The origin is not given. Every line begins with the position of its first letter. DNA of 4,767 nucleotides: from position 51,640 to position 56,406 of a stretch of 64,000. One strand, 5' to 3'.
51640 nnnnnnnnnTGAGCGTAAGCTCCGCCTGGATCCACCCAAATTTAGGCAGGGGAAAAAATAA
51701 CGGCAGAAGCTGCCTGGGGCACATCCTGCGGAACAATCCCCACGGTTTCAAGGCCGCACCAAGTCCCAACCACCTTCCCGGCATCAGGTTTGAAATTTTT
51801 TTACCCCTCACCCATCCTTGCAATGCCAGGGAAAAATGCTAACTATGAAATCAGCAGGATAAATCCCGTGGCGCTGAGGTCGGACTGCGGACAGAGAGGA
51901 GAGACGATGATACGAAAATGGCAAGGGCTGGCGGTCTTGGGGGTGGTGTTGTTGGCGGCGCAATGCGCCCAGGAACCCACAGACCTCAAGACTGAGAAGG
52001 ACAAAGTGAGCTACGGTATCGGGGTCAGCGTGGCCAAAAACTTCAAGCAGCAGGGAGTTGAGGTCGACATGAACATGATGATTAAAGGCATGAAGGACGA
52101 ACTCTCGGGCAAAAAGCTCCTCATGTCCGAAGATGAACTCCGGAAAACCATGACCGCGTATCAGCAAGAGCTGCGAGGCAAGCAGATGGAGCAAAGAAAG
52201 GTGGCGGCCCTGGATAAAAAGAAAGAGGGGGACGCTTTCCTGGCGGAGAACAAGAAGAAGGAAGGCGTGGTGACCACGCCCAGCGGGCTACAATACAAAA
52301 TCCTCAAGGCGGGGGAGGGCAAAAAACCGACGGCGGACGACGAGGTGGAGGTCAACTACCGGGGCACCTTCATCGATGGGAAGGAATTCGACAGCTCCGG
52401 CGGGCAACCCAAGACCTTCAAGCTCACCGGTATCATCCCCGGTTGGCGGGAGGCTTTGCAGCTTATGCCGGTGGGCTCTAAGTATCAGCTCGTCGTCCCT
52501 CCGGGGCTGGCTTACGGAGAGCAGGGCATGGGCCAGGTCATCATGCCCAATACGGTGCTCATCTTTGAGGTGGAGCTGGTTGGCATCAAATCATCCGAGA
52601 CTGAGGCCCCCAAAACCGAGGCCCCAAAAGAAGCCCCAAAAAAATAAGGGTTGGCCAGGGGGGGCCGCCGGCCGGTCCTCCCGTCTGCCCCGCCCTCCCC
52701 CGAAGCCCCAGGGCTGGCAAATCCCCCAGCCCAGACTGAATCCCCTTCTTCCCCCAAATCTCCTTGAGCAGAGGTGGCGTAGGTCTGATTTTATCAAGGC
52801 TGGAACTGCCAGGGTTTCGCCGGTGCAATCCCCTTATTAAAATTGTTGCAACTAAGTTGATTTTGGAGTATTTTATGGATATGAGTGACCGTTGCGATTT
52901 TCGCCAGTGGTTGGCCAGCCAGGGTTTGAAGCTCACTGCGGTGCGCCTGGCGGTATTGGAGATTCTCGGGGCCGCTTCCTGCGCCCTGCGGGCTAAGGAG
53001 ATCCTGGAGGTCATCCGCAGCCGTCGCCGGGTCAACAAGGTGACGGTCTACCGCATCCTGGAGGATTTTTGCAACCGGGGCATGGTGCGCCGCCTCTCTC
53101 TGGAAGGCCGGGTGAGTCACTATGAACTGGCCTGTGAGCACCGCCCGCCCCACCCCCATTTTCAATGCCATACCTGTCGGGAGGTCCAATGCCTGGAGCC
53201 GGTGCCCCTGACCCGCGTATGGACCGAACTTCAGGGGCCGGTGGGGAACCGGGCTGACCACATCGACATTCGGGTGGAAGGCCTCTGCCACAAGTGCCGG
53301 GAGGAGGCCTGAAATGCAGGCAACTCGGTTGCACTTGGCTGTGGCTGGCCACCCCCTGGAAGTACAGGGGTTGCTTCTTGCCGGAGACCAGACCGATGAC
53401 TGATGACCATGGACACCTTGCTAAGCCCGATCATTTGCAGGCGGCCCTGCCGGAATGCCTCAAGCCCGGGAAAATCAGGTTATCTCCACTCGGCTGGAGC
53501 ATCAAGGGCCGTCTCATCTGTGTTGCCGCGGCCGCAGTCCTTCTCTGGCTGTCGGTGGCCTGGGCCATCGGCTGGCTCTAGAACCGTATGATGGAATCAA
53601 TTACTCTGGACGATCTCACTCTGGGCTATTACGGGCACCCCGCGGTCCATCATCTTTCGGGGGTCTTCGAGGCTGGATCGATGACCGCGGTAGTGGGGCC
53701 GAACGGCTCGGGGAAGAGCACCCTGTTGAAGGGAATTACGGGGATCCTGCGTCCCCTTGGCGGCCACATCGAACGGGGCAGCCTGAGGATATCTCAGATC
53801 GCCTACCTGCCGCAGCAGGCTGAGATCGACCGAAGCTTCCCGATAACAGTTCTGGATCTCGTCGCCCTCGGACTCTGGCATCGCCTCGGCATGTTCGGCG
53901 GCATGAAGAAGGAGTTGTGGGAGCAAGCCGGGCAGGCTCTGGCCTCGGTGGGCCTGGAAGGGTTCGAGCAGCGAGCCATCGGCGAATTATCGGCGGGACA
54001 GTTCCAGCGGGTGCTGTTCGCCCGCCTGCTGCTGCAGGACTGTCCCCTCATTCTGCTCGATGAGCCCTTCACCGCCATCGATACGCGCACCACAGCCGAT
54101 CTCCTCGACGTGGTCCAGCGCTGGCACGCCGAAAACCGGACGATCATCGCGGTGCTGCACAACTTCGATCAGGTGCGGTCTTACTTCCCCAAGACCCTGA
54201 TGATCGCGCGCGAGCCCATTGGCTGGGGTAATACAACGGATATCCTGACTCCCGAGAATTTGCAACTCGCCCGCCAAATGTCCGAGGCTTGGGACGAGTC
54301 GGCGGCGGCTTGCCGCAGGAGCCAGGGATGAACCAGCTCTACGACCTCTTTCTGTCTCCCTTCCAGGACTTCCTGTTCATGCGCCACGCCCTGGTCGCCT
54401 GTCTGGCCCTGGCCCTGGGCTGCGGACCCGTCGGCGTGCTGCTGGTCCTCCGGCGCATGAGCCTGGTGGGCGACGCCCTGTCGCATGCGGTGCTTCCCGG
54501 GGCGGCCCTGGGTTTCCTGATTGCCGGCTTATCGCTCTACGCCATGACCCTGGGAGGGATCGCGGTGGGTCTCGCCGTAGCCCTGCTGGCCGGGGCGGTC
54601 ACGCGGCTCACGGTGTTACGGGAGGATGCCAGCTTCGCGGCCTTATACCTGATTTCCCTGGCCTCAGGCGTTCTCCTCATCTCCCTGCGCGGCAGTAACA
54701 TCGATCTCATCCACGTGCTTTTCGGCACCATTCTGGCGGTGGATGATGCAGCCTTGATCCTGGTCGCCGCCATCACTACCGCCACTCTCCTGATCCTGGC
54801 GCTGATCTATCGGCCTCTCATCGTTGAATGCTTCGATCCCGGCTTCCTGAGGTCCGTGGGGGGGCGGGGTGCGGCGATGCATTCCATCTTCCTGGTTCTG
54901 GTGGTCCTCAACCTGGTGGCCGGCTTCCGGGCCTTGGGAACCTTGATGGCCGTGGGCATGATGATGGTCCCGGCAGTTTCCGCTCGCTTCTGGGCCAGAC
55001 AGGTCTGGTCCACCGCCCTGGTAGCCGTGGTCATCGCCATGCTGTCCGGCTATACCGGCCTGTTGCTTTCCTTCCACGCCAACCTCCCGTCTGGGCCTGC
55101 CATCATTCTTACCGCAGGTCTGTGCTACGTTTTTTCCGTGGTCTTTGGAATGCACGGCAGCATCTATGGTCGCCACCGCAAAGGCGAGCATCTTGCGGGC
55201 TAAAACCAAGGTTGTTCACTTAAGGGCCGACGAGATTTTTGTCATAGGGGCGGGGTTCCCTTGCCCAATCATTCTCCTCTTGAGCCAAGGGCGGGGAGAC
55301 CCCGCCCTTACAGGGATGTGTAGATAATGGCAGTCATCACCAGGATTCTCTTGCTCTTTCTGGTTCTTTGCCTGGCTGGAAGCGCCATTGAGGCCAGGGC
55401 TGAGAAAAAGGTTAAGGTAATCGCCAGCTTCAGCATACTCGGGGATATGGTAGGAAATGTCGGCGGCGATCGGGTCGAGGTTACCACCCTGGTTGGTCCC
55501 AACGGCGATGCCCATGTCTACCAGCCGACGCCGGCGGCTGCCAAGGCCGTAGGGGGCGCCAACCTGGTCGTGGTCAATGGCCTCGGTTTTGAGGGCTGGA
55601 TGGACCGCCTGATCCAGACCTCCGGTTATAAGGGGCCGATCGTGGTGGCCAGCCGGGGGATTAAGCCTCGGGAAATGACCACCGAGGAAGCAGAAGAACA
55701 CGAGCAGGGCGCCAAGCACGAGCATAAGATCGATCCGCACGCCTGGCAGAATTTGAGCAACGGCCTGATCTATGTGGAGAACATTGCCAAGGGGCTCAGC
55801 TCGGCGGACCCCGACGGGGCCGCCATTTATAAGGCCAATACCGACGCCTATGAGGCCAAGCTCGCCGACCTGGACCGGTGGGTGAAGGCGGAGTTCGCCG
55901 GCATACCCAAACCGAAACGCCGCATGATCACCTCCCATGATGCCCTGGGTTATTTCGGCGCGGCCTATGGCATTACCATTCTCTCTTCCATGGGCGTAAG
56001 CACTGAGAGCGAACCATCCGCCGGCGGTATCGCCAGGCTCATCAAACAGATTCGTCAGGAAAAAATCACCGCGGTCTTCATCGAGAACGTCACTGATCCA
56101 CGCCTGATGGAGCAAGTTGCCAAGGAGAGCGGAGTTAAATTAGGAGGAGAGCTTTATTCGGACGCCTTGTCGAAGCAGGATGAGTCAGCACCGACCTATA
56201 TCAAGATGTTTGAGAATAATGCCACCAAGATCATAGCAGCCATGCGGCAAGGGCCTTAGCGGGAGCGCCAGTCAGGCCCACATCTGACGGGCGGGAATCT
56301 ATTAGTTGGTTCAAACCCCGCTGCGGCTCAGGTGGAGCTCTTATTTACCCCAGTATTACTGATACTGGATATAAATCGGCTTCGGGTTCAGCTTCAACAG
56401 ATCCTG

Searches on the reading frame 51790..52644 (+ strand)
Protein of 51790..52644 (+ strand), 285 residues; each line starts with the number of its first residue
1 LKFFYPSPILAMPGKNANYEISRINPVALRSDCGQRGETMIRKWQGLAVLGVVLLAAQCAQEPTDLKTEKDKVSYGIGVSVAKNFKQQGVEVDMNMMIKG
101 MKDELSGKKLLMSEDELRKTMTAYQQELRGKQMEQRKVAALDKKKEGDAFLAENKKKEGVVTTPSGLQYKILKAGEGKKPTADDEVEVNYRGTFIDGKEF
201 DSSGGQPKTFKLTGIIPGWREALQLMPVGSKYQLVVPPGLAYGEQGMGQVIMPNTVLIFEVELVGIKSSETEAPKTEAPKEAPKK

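Call 54: search_protein_families(library=pfam, proteins=[window:51790-52644:+], max_evalue=0.001)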
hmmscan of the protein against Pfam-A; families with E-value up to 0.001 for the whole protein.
window:51790-52644:+ (285 aa): 2 families
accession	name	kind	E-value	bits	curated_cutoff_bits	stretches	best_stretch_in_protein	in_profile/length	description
PF01346.23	FKBP_N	-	1.1e-29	103.6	22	1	70-171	1-97/97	Domain amino terminal to FKBP-type peptidyl-prolyl isomerase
PF00254.34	FKBP_C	-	1.8e-27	96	21.1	1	178-264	3-94/94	FKBP-type peptidyl-prolyl cis-trans isomerase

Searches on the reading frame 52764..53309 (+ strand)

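Call 54: search_protein_families(library=pfam, proteins=[window:52764-53309:+], max_evalue=0.001)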
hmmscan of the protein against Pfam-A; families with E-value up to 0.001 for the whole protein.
window:52764-53309:+ (182 aa): 1 family
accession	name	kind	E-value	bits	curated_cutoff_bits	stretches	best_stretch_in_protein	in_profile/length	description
PF01475.25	FUR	-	9.5e-15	55.3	23.1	1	53-146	2-95/121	Ferric uptake regulator family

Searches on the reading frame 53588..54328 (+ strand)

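Call 54: search_protein_families(library=pfam, proteins=[window:53588-54328:+], max_evalue=0.001)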
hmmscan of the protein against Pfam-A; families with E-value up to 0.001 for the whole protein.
window:53588-54328:+ (247 aa): 6 families
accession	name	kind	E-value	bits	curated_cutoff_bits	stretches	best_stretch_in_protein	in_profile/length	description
PF00005.33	ABC_tran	-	1.7e-24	87.5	25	1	21-161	2-136/137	ABC transporter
PF13304.12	AAA_21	-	4.3e-09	37.3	27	1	32-56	1-25/304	AAA domain, putative AbiEii toxin, Type IV TA system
PF02463.25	SMC_N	-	4.2e-06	26.8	40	1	31-51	25-45/220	RecF/RecN/SMC N terminal domain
PF13555.12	AAA_29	-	1.1e-05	25.5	27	1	29-56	22-48/61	P-loop containing region of AAA domain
PF13476.12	AAA_23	-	0.00011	23.3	27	1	31-54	20-43/201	AAA domain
PF13514.12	AAA_27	-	0.00035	20.7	22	1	7-54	3-50/206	AAA domain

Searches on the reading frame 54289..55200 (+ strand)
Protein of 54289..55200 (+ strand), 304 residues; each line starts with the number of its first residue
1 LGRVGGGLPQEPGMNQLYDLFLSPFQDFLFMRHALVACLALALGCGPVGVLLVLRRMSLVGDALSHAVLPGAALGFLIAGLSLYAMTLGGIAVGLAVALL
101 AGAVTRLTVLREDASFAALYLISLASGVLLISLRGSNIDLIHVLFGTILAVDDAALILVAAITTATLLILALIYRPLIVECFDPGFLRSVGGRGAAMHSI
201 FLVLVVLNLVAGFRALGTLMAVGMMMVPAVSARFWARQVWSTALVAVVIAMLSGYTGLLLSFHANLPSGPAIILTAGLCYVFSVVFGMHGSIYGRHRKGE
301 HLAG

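Call 54: search_protein_families(library=pfam, proteins=[window:54289-55200:+], max_evalue=0.001)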
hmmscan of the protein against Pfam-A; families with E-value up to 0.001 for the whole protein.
window:54289-55200:+ (304 aa): 1 family
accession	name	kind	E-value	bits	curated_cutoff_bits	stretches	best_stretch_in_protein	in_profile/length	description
PF00950.22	ABC-3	-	6.2e-51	173.8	20.1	1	29-286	3-257/258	ABC 3 transport family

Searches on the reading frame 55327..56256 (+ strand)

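Call 54: search_protein_families(library=pfam, proteins=[window:55327-56256:+], max_evalue=0.001)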
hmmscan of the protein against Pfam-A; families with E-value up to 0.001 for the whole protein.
window:55327-56256:+ (310 aa): 1 family
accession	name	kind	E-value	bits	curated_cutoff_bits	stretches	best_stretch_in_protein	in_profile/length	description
PF01297.22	ZnuA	-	3.2e-88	296.1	29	1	31-304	1-262/263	Zinc-uptake complex component A periplasmic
